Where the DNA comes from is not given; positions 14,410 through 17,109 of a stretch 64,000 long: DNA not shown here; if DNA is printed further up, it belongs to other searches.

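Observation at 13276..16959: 1227-aa fusion protein: cupin-like + Gfo/Idh/MocA-like dehydrogenase + ~500-aa C-terminal region with no recognisable domain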

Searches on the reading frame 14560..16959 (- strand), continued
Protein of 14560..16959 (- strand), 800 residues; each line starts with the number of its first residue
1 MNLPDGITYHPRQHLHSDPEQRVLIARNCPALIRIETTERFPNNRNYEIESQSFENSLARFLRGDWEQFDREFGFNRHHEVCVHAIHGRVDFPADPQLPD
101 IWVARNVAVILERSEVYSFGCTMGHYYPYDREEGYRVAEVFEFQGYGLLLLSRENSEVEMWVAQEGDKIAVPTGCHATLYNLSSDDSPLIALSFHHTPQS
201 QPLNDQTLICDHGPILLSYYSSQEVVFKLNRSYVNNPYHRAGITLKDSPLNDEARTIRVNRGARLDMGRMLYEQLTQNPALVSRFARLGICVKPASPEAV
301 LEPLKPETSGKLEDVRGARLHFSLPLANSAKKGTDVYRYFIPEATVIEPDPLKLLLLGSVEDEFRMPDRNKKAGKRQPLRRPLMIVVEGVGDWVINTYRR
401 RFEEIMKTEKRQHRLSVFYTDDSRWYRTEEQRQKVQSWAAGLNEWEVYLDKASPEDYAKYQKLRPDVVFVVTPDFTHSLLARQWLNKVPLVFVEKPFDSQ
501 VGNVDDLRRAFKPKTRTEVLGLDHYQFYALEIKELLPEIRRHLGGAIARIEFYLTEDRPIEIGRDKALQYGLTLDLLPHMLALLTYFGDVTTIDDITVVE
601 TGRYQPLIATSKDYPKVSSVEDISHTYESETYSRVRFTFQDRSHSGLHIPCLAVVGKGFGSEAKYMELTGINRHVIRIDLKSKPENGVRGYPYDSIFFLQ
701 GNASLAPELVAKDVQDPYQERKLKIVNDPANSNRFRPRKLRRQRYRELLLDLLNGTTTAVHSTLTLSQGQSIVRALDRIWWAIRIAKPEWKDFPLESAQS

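Call 93: search_protein_families(library=pfam, proteins=[L008:5426-8386:+, L008:16585-18315:-, L014:12962-15013:+, L014:2960-4963:+, L016:7374-9296:-, L019:7328-9757:-, L019:9787-12354:-, L026:6684-10004:+, L026:13411-14688:+, L025:12999-14624:+], max_evalue=0.001)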
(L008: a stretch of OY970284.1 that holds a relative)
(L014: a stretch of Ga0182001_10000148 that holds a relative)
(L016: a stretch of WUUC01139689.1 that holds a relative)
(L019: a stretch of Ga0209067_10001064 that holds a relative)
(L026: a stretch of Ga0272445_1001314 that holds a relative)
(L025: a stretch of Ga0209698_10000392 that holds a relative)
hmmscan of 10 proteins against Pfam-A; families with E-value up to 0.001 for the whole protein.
L008:5426-8386:+ (986 aa): 3 families
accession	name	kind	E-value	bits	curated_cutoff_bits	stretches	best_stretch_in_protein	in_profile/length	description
PF12770.12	CHAT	-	6.8e-66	223.1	24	1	705-984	4-289/289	CHAT domain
PF13424.12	TPR_12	-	3.5e-16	59.6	30.1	2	390-456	9-77/77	Tetratricopeptide repeat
PF00515.34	TPR_1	-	6.6e-05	23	27.8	0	430-454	7-31/34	Tetratricopeptide repeat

L008:16585-18315:- (576 aa): 1 family
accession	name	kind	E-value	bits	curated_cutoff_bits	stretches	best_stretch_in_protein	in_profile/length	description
PF14362.11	DUF4407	-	0.00085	19.1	31.3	1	97-290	31-218/297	Domain of unknown function (DUF4407)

L014:12962-15013:+ (683 aa): 2 families
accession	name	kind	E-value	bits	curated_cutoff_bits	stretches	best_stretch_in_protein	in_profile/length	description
PF00224.27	PK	-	2.9e-61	207.8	30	2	205-458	113-328/328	Pyruvate kinase, barrel domain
PF02887.21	PK_C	-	1.8e-22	80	28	1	559-675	3-112/114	Pyruvate kinase, alpha/beta domain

L014:2960-4963:+ (667 aa): 2 families
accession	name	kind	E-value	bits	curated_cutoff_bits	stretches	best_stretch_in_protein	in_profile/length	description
PF15978.11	TnsD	-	1.3e-95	320.9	32.4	1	223-594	2-354/355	Tn7-like transposition protein D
PF06527.16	TniQ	-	3.3e-27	96.3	27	1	23-178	3-142/142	TniQ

L016:7374-9296:- (640 aa): 2 families
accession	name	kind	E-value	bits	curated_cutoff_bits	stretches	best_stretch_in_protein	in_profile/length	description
PF00224.27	PK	-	4.1e-72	243.5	30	1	16-403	3-328/328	Pyruvate kinase, barrel domain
PF02887.21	PK_C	-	1.7e-23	83.3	28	1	490-612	1-113/114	Pyruvate kinase, alpha/beta domain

L019:7328-9757:- (809 aa): 0 families

L019:9787-12354:- (855 aa): 2 families
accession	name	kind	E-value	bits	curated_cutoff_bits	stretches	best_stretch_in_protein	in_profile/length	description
PF13809.12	Tubulin_2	-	1.6e-47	162.9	27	1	8-325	1-345/356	Tubulin like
PF00091.31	Tubulin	-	0.00012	22.9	33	0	149-185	111-147/190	Tubulin/FtsZ family, GTPase domain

L026:6684-10004:+ (1106 aa): 0 families

L026:13411-14688:+ (425 aa): 0 families

L025:12999-14624:+ (541 aa): 2 families
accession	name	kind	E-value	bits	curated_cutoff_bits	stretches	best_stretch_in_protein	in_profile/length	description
PF00722.28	Glyco_hydro_16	-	5.8e-25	88.2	22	1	119-295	11-164/175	Glycosyl hydrolases family 16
PF03935.22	SKN1_KRE6_Sbg1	-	8.5e-14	51.3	30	2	67-184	110-229/501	Beta-glucan synthesis-associated protein SKN1/KRE6/Sbg1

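Call 104: search_protein_families(library=padloc, proteins=[L008:5426-8386:+, L014:12962-15013:+], max_evalue=0.01)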
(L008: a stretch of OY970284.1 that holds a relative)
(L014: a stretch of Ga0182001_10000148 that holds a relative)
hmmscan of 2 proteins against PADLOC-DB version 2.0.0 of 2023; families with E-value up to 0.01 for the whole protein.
L008:5426-8386:+ (986 aa): 1 family
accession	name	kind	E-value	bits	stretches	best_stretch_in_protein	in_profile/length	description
PDLC01169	TPR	-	1.5e-10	38.9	1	226-360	111-234/252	TPR repeats containing protein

L014:12962-15013:+ (683 aa): 0 families
